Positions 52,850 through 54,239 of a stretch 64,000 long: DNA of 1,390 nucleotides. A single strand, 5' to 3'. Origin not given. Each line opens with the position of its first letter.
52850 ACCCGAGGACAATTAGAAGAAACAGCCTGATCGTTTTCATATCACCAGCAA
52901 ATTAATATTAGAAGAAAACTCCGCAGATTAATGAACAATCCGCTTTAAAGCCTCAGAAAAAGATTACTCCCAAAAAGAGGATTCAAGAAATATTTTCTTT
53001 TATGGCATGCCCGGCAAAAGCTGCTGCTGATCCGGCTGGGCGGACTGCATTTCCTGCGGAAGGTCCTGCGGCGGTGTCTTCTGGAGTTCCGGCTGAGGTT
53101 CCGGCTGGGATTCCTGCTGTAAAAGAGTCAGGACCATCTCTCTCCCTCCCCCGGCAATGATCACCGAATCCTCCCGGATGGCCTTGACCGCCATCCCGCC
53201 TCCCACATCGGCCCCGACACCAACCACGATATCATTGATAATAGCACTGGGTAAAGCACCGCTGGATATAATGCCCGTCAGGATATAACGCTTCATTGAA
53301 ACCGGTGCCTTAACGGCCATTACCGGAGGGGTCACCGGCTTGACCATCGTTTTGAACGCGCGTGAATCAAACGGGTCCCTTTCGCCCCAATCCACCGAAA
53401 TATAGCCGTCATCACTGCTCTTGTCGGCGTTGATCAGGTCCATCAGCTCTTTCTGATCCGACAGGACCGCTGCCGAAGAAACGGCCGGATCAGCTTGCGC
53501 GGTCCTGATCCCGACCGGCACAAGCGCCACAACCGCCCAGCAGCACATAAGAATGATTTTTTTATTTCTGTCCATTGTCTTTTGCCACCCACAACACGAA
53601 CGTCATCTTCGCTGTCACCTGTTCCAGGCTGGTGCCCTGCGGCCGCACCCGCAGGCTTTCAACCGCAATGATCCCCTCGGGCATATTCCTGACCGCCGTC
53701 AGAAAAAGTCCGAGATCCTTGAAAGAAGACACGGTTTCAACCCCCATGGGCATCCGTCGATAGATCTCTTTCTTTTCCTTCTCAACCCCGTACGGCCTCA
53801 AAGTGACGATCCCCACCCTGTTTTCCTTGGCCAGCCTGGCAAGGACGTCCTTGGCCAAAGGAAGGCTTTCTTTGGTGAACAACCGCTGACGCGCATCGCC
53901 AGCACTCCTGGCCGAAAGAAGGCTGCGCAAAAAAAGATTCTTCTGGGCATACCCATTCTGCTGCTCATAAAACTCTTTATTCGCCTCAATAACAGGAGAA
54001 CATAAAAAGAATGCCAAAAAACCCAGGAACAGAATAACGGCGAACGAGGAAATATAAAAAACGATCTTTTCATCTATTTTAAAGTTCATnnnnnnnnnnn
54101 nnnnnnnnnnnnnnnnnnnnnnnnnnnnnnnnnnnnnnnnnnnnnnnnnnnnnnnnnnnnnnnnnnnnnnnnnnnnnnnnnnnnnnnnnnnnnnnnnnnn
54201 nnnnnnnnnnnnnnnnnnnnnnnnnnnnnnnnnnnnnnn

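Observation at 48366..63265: Compact type IV pilus / T2SS-like cluster running directly into two large Stig1-repeat cysteine-rich secreted proteins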

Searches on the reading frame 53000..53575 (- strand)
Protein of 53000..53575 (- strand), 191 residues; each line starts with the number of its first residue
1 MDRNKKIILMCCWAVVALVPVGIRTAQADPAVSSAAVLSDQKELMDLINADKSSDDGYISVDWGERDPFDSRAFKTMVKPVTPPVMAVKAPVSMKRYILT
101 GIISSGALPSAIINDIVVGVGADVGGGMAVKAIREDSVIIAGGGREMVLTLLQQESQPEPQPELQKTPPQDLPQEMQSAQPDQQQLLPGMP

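Call 5: search_protein_families(library=pfam, proteins=[window:53000-53575:-], max_evalue=0.01)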
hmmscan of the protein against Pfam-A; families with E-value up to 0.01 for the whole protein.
window:53000-53575:- (191 aa): 2 families
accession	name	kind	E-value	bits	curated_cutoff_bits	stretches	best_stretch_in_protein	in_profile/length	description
PF11356.14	T2SSC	-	0.00013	22.3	27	1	86-150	69-140/141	Type II secretion system protein C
PF23893.1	Y4YQ_C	-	0.00097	19.3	27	1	103-149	6-53/53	Uncharacterised protein Y4YQ C-terminal domain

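Call 7: search_protein_families(library=ncbifam, proteins=[window:53000-53575:-], max_evalue=0.01)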
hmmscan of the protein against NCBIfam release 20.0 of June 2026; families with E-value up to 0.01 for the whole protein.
window:53000-53575:- (191 aa): 2 families
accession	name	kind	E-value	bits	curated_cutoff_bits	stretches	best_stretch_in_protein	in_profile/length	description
TIGR01713.1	typeII_sec_gspC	equivalog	1.2e-06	28.3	101.6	1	80-178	66-170/259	type II secretion system protein GspC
NF041515.1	GspC_delta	equivalog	0.00016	21.6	150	1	117-179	130-189/311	type II secretion system protein GspC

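Call 69: search_protein_families(library=pfam, proteins=[window:53000-53575:-], max_evalue=5)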
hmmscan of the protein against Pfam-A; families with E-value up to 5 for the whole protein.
window:53000-53575:- (191 aa): 2 families
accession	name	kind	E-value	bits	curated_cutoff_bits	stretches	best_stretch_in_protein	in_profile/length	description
PF11356.14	T2SSC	-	0.00013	22.3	27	1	86-150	69-140/141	Type II secretion system protein C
PF23893.1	Y4YQ_C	-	0.00097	19.3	27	1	103-149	6-53/53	Uncharacterised protein Y4YQ C-terminal domain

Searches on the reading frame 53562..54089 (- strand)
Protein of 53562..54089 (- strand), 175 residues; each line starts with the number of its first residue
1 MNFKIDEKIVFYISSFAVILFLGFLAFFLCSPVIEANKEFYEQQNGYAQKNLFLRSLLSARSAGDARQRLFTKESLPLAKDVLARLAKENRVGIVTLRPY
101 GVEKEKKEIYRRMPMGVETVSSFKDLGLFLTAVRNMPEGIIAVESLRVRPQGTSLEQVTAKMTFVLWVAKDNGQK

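Call 5: search_protein_families(library=pfam, proteins=[window:53562-54089:-], max_evalue=0.01)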
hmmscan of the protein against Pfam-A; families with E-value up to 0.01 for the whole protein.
window:53562-54089:- (175 aa): 1 family
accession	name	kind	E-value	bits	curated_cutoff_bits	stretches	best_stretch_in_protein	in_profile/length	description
PF04350.18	PilO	-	2.4e-05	24.9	22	1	85-163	61-137/145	Pilus assembly protein, PilO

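Call 7: search_protein_families(library=ncbifam, proteins=[window:53562-54089:-], max_evalue=0.01)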
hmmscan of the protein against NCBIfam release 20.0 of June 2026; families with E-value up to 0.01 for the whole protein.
window:53562-54089:- (175 aa): 0 families
